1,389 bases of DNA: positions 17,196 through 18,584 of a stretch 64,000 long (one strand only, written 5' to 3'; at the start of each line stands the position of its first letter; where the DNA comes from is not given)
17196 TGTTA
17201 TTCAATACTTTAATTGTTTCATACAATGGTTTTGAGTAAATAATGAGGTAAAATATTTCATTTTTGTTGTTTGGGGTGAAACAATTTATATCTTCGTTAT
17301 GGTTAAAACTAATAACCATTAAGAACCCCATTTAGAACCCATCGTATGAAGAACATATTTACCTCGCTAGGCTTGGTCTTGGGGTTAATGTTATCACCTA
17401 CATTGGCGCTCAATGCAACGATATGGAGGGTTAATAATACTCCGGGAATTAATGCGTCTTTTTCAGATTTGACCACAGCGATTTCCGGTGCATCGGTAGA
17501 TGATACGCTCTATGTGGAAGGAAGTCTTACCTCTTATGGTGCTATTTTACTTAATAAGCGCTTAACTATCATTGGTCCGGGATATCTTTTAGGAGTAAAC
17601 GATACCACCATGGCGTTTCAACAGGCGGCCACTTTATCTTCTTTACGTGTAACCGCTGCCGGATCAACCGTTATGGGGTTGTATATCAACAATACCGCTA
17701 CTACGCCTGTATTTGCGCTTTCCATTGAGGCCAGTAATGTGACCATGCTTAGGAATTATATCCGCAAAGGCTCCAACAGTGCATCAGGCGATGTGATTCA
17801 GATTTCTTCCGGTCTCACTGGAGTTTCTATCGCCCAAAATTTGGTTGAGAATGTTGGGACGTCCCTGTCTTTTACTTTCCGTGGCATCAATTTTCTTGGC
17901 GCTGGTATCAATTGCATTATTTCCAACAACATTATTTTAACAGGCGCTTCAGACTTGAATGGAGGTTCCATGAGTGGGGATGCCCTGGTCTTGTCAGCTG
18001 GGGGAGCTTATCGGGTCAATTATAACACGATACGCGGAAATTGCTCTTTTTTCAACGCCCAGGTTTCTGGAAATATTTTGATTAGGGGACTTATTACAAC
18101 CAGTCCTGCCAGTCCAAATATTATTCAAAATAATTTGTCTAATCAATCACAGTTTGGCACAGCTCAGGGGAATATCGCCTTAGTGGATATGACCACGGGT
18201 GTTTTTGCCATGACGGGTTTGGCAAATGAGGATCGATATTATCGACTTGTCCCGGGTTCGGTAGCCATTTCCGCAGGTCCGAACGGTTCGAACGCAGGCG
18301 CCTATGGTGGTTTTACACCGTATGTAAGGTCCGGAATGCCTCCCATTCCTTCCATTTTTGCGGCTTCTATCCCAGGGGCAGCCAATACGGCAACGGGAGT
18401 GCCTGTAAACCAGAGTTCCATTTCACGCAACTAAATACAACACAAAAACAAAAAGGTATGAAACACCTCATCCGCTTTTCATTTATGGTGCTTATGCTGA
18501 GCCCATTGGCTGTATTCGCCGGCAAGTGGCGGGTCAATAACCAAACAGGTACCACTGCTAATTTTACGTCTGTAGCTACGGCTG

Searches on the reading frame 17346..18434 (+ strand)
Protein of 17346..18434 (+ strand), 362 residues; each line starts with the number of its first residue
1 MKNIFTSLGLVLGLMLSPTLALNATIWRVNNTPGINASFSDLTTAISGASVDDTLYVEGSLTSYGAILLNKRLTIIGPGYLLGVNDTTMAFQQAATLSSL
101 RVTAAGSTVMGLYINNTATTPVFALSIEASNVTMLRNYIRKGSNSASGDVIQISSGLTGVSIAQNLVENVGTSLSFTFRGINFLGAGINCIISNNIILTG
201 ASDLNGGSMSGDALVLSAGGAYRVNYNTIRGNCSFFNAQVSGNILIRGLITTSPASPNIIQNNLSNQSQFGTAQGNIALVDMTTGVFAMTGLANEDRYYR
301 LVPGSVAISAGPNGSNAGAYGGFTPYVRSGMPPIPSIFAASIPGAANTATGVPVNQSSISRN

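Call 14: search_protein_families(library=pfam, proteins=[window:17346-18434:+], max_evalue=0.001)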
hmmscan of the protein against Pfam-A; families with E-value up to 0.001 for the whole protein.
window:17346-18434:+ (362 aa): 0 families

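Call 44: search_protein_families(library=pfam, proteins=[window:17346-18434:+], max_evalue=10)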
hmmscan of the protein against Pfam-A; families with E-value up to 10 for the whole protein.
window:17346-18434:+ (362 aa): 0 families

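Call 54: search_protein_families(library=ncbifam, proteins=[window:17346-18434:+], max_evalue=10)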
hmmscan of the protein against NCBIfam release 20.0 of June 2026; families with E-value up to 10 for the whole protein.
window:17346-18434:+ (362 aa): 0 families
